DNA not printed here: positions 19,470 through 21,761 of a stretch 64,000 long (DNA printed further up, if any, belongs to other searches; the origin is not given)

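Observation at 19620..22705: Orphan PilM-PilN-like fusion, PilO-like protein and polytopic lipoprotein behind an ECF sigma/anti-sigma/Spy-like triad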

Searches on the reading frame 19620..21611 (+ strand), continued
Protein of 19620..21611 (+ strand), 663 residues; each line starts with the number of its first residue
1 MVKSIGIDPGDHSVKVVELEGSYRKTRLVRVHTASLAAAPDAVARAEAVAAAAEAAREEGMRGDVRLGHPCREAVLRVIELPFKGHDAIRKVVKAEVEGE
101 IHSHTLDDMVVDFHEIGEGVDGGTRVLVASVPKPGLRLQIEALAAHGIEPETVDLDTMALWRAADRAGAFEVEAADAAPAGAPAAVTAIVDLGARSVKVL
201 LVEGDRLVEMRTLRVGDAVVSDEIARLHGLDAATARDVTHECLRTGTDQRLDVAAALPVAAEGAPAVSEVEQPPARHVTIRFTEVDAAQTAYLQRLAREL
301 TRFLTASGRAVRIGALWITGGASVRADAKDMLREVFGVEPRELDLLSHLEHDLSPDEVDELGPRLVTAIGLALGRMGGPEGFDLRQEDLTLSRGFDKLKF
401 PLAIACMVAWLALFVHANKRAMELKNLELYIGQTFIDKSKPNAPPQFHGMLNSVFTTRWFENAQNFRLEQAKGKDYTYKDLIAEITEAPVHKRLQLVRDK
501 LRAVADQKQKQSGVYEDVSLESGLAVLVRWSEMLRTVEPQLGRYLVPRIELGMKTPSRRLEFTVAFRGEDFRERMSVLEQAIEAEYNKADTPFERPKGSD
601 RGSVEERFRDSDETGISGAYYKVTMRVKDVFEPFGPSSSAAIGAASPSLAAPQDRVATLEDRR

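Call 22: predict_structure(alignment_id=A1)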
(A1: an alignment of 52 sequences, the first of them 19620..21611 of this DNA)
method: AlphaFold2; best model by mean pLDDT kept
length: 663 residues; sequences in the alignment: 52
mean_pLDDT: 82.6   pTM: 0.58
mean pLDDT of the five models: 82.6, 81.9, 80.9, 80.7, 80.5
residues with pLDDT >= 90: 275; 70-90: 279; 50-70: 62; < 50: 47
segments of 3 or more residues with pLDDT < 50: 257-271, 514-520, 640-663
pLDDT, mean of each block of 10 residues (from residue 1): 92 93 92 80 90 94 93 89 84 72 69 86 87 90 92 94 93 62 84 94 91 92 91 89 91 62 41 72 95 96 92 93 91 95 90 90 94 92 75 61 89 92 87 77 78 82 82 79 88 87 81 50 79 89 89 82 90 91 88 77 78 82 87 61 40 38 30
secondary structure, 60 per line:
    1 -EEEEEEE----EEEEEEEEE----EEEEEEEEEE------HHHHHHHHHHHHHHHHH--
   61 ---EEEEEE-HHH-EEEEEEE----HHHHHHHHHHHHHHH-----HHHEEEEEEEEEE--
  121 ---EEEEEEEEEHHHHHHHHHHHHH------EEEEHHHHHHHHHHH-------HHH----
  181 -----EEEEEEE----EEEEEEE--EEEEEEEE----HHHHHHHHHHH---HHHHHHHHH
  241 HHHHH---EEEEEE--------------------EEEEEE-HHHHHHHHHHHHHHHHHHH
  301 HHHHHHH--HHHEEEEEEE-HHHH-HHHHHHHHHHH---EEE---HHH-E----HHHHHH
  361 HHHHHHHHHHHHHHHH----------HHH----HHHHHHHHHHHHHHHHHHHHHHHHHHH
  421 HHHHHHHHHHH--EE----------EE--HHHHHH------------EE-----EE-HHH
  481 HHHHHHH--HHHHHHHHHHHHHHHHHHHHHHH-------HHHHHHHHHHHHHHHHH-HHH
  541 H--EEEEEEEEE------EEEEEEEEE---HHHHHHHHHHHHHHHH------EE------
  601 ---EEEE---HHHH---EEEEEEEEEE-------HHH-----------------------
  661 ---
elements in order: E2-8 E13-21 E26-35 H42-58 E64-69 E75-81 H86-100 E109-118 E124-132 H133-145 E152-155 H156-166 E186-192 E197-203 E206-213 H218-228 H232-245 E249-254 E275-280 H282-307 E313-319 H321-324 H326-336 E340-342 H355-376 H394-431 H450-455 H478-487 H490-512 H520-536 H538-541 E544-552 E559-567 H571-586 E604-607 H611-614 E618-627

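Call 27: find_related_loci(query=A1, collection=genome_contigs, flank=10000)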
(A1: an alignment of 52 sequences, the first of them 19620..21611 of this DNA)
Query A1 (663 aa) in genome_contigs; peptide patterns used: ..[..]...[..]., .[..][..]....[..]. (x = any residue, [..] = any of these).
164 stretches matched a pattern; 50 encode a relative of the query (tblastn E <= 1e-3); 50 distinct loci.
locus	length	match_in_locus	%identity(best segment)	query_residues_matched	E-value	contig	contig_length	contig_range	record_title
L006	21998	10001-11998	83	1-663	0e+0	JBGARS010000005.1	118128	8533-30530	MAG: Planctomycetota bacterium isolate MAG_AAO_AS.17 AAOAS-17_NODE_5_length_118128_cov_6.008386, whole genome shotgun se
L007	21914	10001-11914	75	1-637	0e+0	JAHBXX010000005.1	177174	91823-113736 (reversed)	MAG: Planctomycetota bacterium isolate ACE_PLA30 PLA30_5, whole genome shotgun sequence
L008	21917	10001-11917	73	1-639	0e+0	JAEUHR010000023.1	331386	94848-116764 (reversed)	MAG: Planctomycetota bacterium isolate new MAG-22 k141_3862421, whole genome shotgun sequence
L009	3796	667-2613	67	1-647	0e+0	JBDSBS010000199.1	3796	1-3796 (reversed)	MAG: Planctomycetota bacterium isolate cluster1_bin.139 k127_8013937, whole genome shotgun sequence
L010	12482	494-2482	64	1-657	0e+0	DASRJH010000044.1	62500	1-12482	MAG TPA_asm: Planctomycetota bacterium isolate SMAG_U10131 k141_3698845, whole genome shotgun sequence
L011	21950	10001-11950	66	1-646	0e+0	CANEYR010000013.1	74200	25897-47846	MAG: Planctomycetota bacterium isolate CH-Oct18-165 genome assembly, contig: CH-Oct18-C249, whole genome shotgun sequenc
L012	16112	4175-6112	63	1-641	0e+0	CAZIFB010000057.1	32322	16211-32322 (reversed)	MAG TPA_asm: uncultured candidatus Brocadiaceae bacterium isolate SRP237561_co1_222 genome assembly, contig: NODE_1994_l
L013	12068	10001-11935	64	1-641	0e+0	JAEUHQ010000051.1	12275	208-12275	MAG: Planctomycetota bacterium isolate new MAG-21 k141_4153644, whole genome shotgun sequence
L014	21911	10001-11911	60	1-635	0e+0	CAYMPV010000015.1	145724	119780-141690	MAG TPA_asm: uncultured candidatus Brocadiaceae bacterium isolate SRP329715_co2_17 genome assembly, contig: NODE_213_len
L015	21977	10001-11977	62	1-661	0e+0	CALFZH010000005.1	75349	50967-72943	MAG TPA_asm: uncultured bacterium isolate SRR1506984_bin.22_CONCOCT_v1.1_MAG genome assembly, contig: ERZ761607.433, who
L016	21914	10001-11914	60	1-635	0e+0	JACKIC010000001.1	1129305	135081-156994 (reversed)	MAG: Planctomycetota bacterium isolate HK-STAS-PLAN-34 HK-STAS-PLAN-34_1, whole genome shotgun sequence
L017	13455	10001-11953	59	2-655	0e+0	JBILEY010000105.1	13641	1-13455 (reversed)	MAG: Planctomycetota bacterium isolate ME2016-07-29_3300044622_group7_bin193 Rohwer_bin1783_scaffold_4255_c1, whole geno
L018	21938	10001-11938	60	2-645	0e+0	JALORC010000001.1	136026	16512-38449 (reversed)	MAG: Planctomycetota bacterium isolate Prado171 scaffold_48, whole genome shotgun sequence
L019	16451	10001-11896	62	1-635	0e+0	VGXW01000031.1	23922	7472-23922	MAG: Planctomycetota bacterium isolate K_DeepCast_100m_mx_218 K_DeepCast_100m_mx_218_Ga0194127_10002647, whole genome sh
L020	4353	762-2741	57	1-660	0e+0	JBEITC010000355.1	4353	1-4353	MAG: Planctomycetota bacterium isolate Sample-108-S8-bin-105 Sample_108_S8-bin_105-k141_89854, whole genome shotgun sequ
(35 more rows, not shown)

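Call 29: fold_search(model_id=the predicted structure, library=pdb)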
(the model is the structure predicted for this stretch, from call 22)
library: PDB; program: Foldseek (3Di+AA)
matches with E <= 10: 1222; with E <= 0.001: 475
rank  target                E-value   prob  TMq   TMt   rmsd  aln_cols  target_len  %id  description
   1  5eoy_B                2.7e-21  1.00  0.40  0.69   6.7       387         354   20  Pseudomonas aeruginosa SeMet-PilM bound to ADP (released 2016-04-27)
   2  5eox_B                5.0e-21  1.00  0.40  0.70   6.6       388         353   18  Pseudomonas aeruginosa PilM bound to ADP (released 2016-04-27)
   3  5eoy_A                3.0e-20  1.00  0.40  0.69   6.6       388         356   20  Pseudomonas aeruginosa SeMet-PilM bound to ADP (released 2016-04-27)
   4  5eox_A                4.1e-20  1.00  0.39  0.69   8.4       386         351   20  Pseudomonas aeruginosa PilM bound to ADP (released 2016-04-27)
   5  5eq6_B                5.4e-20  1.00  0.38  0.66   7.6       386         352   19  Pseudomonas aeruginosa PilM bound to AMP-PNP (released 2016-04-27)
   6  5eou_B                1.3e-19  1.00  0.43  0.75   4.9       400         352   18  Pseudomonas aeruginosa PilM:PilN1-12 bound to ATP (released 2016-04-27)
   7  5eq6_A                1.9e-19  1.00  0.40  0.68   8.3       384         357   20  Pseudomonas aeruginosa PilM bound to AMP-PNP (released 2016-04-27)
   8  2ych_A                3.0e-19  1.00  0.44  0.83   3.1       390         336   21  PilM-PilN type IV pilus biogenesis complex (released 2011-05-11)
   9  3jc8_Ma               4.2e-19  1.00  0.45  0.81   6.0       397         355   18  Architectural model of the type IVa pilus machine in a piliated state (released 2016-03-16)
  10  5eou_A                1.2e-18  1.00  0.41  0.76   8.4       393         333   19  Pseudomonas aeruginosa PilM:PilN1-12 bound to ATP (released 2016-04-27)
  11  3wt0_D                1.1e-16  1.00  0.38  0.62   6.7       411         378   14  Crystal Structure Analysis of Cell Division Protein (released 2015-04-29)
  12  3wt0_C                1.5e-16  1.00  0.38  0.62   6.8       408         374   14  Crystal Structure Analysis of Cell Division Protein (released 2015-04-29)
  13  3wt0_A                5.1e-16  1.00  0.38  0.61   6.9       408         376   14  Crystal Structure Analysis of Cell Division Protein (released 2015-04-29)
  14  3wqt_A                8.7e-16  1.00  0.37  0.63   6.9       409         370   14  Staphylococcus aureus FtsA complexed with AMPPNP (released 2014-10-08)
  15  3wqu_B                1.3e-15  1.00  0.37  0.62   6.8       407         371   15  Staphylococcus aureus FtsA complexed with ATP (released 2014-10-08)
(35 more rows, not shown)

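Call 38: search_protein_representatives(alignment_id=A1)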
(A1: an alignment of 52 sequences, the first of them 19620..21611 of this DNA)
Query: 52 sequences, 663 profile positions. Proteins with E-value up to 0.001 (for the whole library): 4377; up to 1e-10: 960; up to 1e-30: 182. The best 150 are listed.
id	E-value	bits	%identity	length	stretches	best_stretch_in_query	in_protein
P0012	0.0e+00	1099.4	-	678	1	1-649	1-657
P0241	2.7e-267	905.2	-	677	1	1-648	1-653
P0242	4.8e-237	805.2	-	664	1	1-636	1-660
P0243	9.1e-237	804.3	-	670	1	1-641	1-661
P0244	9.7e-199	678.7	-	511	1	142-637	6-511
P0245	2.4e-184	631.1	-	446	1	229-645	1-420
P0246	1.9e-182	624.8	-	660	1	1-610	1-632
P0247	4.6e-172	590.5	-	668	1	1-633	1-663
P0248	1.6e-171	588.8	-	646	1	1-635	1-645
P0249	2.4e-169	581.5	-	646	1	1-636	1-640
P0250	1.3e-168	579.1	-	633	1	1-635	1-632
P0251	9.8e-167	572.9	-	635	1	1-603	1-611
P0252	1.2e-166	572.7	-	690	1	1-632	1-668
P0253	3.9e-165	567.6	-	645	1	1-629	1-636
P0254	1.0e-164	566.2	-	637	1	1-635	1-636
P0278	7.6e-90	318.8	-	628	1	1-637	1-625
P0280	1.2e-81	291.7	-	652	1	1-637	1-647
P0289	2.9e-72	260.7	-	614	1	2-602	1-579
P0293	2.7e-67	244.3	-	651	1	1-600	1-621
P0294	3.7e-66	240.6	-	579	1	2-422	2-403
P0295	8.7e-66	239.3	-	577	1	1-438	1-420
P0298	6.9e-62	226.5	-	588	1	1-415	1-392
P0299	7.4e-62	226.4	-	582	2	3-225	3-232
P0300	1.0e-61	225.9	-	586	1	1-419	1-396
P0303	5.5e-60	220.2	-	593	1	1-418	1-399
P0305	1.6e-58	215.3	-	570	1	2-438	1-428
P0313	1.9e-57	211.8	-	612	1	1-414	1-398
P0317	5.1e-55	203.7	-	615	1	1-419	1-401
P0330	5.0e-48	180.6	-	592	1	1-563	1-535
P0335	3.2e-46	174.7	-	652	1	1-415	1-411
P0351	4.6e-42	161.0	-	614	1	1-424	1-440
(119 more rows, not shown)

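Call 39: search_protein_families(library=ncbifam, proteins=[P0278, P0280, P0289, P0293, P0294, P0298, P0305, P0317, P0330, P0351], max_evalue=0.001)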
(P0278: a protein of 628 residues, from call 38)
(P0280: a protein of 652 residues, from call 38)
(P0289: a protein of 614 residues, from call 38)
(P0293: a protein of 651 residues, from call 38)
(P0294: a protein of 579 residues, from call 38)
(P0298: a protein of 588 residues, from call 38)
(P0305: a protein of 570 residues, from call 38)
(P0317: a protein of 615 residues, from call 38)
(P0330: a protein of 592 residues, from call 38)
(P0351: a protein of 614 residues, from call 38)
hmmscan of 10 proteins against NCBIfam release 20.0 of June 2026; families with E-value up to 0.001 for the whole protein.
P0278 (628 aa): 3 families
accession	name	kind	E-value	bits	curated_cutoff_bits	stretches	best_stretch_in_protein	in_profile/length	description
TIGR01175.1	pilM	subfamily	1.2e-19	70.6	133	1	4-352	5-322/348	type IV pilus assembly protein PilM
NF045709.1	Amuc_1101_fam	equivalog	2.6e-11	43.1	650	1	65-215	63-208/608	Amuc_1101 family PilM-like pilus complex protein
TIGR01709.2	typeII_sec_gspL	equivalog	0.00011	21.4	65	0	54-409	38-261/392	type II secretion system protein GspL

P0280 (652 aa): 2 families
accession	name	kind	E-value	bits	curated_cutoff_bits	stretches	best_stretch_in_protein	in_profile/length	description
TIGR01175.1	pilM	subfamily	4e-11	42.5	133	1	4-347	5-313/348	type IV pilus assembly protein PilM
NF045709.1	Amuc_1101_fam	equivalog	2.3e-06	26.7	650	0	58-212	69-209/608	Amuc_1101 family PilM-like pilus complex protein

P0289 (614 aa): 3 families
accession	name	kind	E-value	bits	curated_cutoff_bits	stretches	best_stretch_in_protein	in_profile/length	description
TIGR01175.1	pilM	subfamily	4.3e-11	42.4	133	1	42-322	59-313/348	type IV pilus assembly protein PilM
NF045709.1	Amuc_1101_fam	equivalog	1.4e-08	34.1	650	1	41-138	59-155/608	Amuc_1101 family PilM-like pilus complex protein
TIGR01709.2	typeII_sec_gspL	equivalog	0.00038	19.6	65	0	37-209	37-157/392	type II secretion system protein GspL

P0293 (651 aa): 2 families
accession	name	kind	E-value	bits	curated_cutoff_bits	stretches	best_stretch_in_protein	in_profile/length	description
NF045709.1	Amuc_1101_fam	equivalog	4.6e-07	29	650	1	58-166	63-170/608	Amuc_1101 family PilM-like pilus complex protein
TIGR01175.1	pilM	subfamily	8.9e-07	28.2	133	1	4-166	5-174/348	type IV pilus assembly protein PilM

P0294 (579 aa): 3 families
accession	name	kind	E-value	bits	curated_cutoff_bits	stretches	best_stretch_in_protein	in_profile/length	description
NF045709.1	Amuc_1101_fam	equivalog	4.5e-25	88.5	650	1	42-431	47-429/608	Amuc_1101 family PilM-like pilus complex protein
TIGR01175.1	pilM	subfamily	6.4e-17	61.6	133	1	4-355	5-348/348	type IV pilus assembly protein PilM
TIGR01174.1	ftsA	equivalog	0.00018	20.7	175.85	0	153-319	173-342/371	cell division protein FtsA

P0298 (588 aa): 4 families
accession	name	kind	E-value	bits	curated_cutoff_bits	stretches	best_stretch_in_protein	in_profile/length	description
TIGR01175.1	pilM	subfamily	1.3e-28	100.1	133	1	4-352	5-347/348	type IV pilus assembly protein PilM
NF045709.1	Amuc_1101_fam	equivalog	1.7e-21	76.7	650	1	41-393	47-389/608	Amuc_1101 family PilM-like pilus complex protein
TIGR01709.2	typeII_sec_gspL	equivalog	5e-06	25.8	65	1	53-420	39-288/392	type II secretion system protein GspL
TIGR01174.1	ftsA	equivalog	2.2e-05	23.7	175.85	1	128-331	152-355/371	cell division protein FtsA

P0305 (570 aa): 5 families
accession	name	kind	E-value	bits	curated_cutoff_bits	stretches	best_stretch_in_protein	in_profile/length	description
TIGR01175.1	pilM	subfamily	7e-32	110.8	133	1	3-361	5-346/348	type IV pilus assembly protein PilM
NF045709.1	Amuc_1101_fam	equivalog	5.7e-29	101.4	650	1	4-410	8-399/608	Amuc_1101 family PilM-like pilus complex protein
TIGR01174.1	ftsA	equivalog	1.4e-15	57.3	175.85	1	130-327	154-342/371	cell division protein FtsA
NF007009.0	PRK09472.1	equivalog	2.8e-06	26.6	409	1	174-327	204-356/420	cell division protein FtsA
TIGR01709.2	typeII_sec_gspL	equivalog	0.00042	19.5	65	0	63-428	49-282/392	type II secretion system protein GspL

P0317 (615 aa): 4 families
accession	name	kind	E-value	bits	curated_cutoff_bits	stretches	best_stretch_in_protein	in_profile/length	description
TIGR01175.1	pilM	subfamily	8.4e-30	103.9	133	1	4-358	5-347/348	type IV pilus assembly protein PilM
NF045709.1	Amuc_1101_fam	equivalog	6.8e-25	87.9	650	1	43-421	49-412/608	Amuc_1101 family PilM-like pilus complex protein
TIGR01174.1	ftsA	equivalog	5.4e-07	29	175.85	1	128-317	152-336/371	cell division protein FtsA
TIGR01709.2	typeII_sec_gspL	equivalog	3.8e-06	26.2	65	1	58-153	44-136/392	type II secretion system protein GspL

P0330 (592 aa): 3 families
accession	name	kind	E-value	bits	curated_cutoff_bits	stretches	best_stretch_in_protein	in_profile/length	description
NF045709.1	Amuc_1101_fam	equivalog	1.2e-30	107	650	1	44-437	46-432/608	Amuc_1101 family PilM-like pilus complex protein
TIGR01175.1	pilM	subfamily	5.9e-28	97.9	133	1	4-354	5-346/348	type IV pilus assembly protein PilM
TIGR01174.1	ftsA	equivalog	8.5e-06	25.1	175.85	1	176-321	198-343/371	cell division protein FtsA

P0351 (614 aa): 3 families
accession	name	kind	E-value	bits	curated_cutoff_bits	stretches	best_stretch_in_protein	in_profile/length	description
NF045709.1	Amuc_1101_fam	equivalog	2.5e-25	89.4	650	2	3-197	6-200/608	Amuc_1101 family PilM-like pilus complex protein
TIGR01175.1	pilM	subfamily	5.2e-24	84.9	133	1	2-209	3-222/348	type IV pilus assembly protein PilM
TIGR01709.2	typeII_sec_gspL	equivalog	0.0004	19.6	65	1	65-158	50-140/392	type II secretion system protein GspL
